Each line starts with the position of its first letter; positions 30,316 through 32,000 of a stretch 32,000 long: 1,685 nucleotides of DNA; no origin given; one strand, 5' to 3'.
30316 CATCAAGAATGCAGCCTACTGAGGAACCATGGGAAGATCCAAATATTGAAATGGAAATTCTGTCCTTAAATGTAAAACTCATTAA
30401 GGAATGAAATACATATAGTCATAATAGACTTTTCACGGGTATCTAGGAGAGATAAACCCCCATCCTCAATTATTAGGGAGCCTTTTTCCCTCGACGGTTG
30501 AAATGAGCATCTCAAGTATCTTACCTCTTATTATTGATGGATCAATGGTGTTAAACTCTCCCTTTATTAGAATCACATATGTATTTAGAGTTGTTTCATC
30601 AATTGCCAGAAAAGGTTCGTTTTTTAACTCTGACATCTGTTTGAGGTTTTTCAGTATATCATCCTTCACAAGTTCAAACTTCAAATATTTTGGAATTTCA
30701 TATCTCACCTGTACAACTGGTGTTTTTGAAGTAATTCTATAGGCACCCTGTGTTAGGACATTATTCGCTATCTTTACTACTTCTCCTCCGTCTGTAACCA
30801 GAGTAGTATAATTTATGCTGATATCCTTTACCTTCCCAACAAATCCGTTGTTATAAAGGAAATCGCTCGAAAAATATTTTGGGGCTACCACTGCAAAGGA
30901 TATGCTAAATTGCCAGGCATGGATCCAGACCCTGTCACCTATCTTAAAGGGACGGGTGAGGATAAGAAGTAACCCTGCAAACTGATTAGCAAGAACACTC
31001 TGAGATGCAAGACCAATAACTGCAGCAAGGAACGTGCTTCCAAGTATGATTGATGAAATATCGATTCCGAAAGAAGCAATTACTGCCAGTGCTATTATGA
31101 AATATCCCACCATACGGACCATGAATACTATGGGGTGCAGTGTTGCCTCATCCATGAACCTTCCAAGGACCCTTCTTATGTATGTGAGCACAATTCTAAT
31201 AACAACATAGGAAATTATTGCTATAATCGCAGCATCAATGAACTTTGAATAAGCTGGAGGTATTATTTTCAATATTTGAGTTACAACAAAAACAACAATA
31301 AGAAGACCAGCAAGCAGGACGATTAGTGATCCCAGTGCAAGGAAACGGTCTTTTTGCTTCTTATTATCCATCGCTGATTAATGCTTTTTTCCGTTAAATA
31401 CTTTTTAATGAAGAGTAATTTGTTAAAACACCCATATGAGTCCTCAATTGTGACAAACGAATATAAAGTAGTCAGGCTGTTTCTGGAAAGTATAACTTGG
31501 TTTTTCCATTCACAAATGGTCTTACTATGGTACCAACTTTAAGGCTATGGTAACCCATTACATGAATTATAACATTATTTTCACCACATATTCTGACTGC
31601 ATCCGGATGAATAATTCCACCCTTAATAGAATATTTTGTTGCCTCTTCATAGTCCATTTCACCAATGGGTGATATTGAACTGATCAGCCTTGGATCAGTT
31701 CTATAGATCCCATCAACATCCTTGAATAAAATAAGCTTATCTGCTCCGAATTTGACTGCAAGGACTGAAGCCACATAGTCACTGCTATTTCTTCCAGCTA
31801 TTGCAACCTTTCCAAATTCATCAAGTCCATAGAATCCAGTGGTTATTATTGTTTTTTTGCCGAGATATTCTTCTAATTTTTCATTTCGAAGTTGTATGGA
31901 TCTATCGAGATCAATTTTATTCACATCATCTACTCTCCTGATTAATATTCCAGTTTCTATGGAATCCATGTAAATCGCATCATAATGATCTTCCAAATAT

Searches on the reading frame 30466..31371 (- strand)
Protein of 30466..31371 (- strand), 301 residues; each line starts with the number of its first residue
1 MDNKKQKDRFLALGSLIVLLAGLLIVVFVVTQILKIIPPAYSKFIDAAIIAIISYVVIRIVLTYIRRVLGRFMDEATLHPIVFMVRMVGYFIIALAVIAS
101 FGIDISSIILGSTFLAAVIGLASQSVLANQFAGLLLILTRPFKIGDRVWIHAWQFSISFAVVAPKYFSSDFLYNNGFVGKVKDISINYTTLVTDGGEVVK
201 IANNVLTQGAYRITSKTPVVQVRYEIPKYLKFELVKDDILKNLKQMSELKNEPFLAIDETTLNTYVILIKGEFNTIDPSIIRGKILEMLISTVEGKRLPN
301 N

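Call 82: search_protein_families(library=pfam, proteins=[window:30466-31371:-], max_evalue=0.001)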
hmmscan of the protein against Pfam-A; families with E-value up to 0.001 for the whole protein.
window:30466-31371:- (301 aa): 1 family
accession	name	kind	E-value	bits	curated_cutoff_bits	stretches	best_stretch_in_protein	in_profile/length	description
PF00924.24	MS_channel_2nd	-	2.7e-10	40.6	20.2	1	126-208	2-60/68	Mechanosensitive ion channel, beta-domain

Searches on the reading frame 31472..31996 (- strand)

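Call 82: search_protein_families(library=pfam, proteins=[window:31472-31996:-], max_evalue=0.001)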
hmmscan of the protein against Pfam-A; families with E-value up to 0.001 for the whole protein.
window:31472-31996:- (174 aa): 1 family
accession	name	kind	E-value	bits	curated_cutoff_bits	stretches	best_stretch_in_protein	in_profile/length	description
PF00696.33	AA_kinase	-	9.9e-22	78.3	24.9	1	35-146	118-232/234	Amino acid kinase family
